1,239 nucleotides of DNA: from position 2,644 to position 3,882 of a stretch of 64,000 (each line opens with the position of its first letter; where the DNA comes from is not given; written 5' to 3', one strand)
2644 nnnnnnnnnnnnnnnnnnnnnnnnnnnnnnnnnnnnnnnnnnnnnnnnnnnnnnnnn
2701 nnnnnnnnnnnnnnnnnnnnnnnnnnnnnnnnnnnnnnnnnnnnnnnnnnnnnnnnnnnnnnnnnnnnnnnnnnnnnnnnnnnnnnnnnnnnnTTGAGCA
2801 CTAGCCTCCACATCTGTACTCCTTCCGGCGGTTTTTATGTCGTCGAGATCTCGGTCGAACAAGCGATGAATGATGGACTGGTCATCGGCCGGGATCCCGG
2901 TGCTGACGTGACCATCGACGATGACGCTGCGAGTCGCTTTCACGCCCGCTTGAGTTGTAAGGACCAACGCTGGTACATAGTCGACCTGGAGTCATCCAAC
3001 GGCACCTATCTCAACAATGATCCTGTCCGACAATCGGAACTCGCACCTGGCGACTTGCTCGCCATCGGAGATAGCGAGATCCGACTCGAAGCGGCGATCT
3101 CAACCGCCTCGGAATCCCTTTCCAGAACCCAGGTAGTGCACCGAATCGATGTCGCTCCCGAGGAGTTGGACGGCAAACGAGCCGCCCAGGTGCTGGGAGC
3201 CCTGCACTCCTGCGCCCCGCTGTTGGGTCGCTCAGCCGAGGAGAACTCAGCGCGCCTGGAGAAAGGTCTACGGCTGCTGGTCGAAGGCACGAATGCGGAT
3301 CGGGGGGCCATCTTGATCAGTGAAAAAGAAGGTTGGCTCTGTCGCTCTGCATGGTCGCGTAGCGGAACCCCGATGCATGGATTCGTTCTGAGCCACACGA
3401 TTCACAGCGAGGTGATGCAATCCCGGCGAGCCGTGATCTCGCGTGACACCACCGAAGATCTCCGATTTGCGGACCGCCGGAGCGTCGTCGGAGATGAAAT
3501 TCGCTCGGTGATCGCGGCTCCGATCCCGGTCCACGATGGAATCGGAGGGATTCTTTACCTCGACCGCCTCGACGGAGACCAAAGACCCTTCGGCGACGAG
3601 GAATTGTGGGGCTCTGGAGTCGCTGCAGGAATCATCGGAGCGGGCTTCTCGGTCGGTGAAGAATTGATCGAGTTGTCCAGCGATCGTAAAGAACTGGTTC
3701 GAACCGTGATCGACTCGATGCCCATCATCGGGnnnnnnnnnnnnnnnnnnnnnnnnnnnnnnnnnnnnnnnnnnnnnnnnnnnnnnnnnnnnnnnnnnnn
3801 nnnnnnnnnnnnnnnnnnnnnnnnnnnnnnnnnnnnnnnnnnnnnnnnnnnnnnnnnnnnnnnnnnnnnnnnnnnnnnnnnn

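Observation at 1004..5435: Ser/Thr kinase translationally coupled to an FHA-GAF-sigma54 activator directly upstream of a T2SS operon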

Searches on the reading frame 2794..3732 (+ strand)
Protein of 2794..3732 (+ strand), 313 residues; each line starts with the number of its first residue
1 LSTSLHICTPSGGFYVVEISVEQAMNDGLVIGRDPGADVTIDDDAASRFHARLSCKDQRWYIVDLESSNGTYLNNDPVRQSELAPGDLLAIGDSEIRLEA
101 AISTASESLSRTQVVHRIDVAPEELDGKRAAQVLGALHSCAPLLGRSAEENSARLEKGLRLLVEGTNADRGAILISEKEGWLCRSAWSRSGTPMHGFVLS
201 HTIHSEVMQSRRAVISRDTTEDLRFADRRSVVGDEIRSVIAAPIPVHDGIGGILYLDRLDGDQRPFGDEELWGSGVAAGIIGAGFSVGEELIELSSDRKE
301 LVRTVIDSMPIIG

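Call 23: find_related_loci(query=A1, collection=genome_contigs, flank=10000)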
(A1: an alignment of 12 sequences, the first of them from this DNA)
Query A1 (313 aa) in genome_contigs; peptide patterns used: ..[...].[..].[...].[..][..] (x = any residue, [..] = any of these).
600 stretches matched a pattern (row limit reached: there are more); 456 encode a relative of the query (tblastn E <= 1e-3); the best 80 are kept; 80 distinct loci.
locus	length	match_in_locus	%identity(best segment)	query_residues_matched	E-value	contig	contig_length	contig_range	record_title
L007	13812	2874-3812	70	1-313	9e-144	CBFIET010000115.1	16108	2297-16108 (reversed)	MAG: Planctomycetota bacterium isolate Co_bin_687_orig genome assembly, contig: Co_bin_687_orig_Co_c_000002532465, whole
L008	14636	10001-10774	30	31-263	1e-22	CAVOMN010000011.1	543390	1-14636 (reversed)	MAG: uncultured Acidobacteriaceae bacterium isolate MFD00008.bin.2.132 genome assembly, contig: contig_71945, whole geno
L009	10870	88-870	32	31-278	1e-21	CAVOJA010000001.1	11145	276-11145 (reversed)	MAG: uncultured Holophagales bacterium isolate MFD10097.bin.2.1 genome assembly, contig: contig_10029, whole genome shot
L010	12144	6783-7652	29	31-303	1e-20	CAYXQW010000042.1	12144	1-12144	MAG TPA_asm: uncultured Bdellovibrionales bacterium isolate SRP192927_co6_8 genome assembly, contig: NODE_13044_length_1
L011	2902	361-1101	29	31-257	1e-20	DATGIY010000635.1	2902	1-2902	MAG TPA_asm: Terriglobales bacterium isolate SMAG_U9819 k141_396125, whole genome shotgun sequence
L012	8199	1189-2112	30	23-313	1e-20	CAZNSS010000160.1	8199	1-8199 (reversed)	MAG TPA_asm: uncultured Holophagales bacterium isolate binchicken_co197_117 genome assembly, contig: NODE_17034_length_8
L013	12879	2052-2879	28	26-271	1e-19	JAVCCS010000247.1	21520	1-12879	MAG: Candidatus Theseobacter exili isolate MAG_3300035698_1968 Ga0374944_279790, whole genome shotgun sequence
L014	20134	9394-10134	29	29-257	1e-19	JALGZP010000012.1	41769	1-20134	MAG: bacterium isolate M3-30_Bin_374 M3-30_Bin_374_scaffold_1200, whole genome shotgun sequence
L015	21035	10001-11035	26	9-306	2e-19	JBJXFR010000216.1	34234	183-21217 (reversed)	MAG: Blastocatellia bacterium isolate F1F2.bin.427 k127_2545683, whole genome shotgun sequence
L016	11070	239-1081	28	24-271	6e-19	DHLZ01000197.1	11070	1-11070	MAG TPA_asm: Planctomycetaceae bacterium UBA4655 UBA4655_contig_9203, whole genome shotgun sequence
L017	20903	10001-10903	28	29-305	2e-18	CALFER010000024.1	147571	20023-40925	MAG TPA_asm: uncultured bacterium isolate SRR3330210_bin.56_CONCOCT_v1.1_MAG genome assembly, contig: ERZ724080.117, who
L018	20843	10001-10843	29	26-285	4e-18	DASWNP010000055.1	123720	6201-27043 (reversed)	MAG TPA_asm: Pyrinomonadaceae bacterium isolate SMAG_U3417 k141_12939, whole genome shotgun sequence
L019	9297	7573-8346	28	29-257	5e-18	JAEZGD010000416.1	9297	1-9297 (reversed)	MAG: Planctomycetota bacterium isolate OH_CBrB_83 k127_1804928, whole genome shotgun sequence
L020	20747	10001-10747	27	30-257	2e-17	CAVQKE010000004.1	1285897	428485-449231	MAG: uncultured delta proteobacterium isolate MFD02579.bin.1.26 genome assembly, contig: contig_6522, whole genome shotg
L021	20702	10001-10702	30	31-257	2e-17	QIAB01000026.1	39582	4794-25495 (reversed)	MAG: Acidobacteria bacterium isolate gp1 AA140 14_1009_13_20cm_scaffold_1610_curated, whole genome shotgun sequence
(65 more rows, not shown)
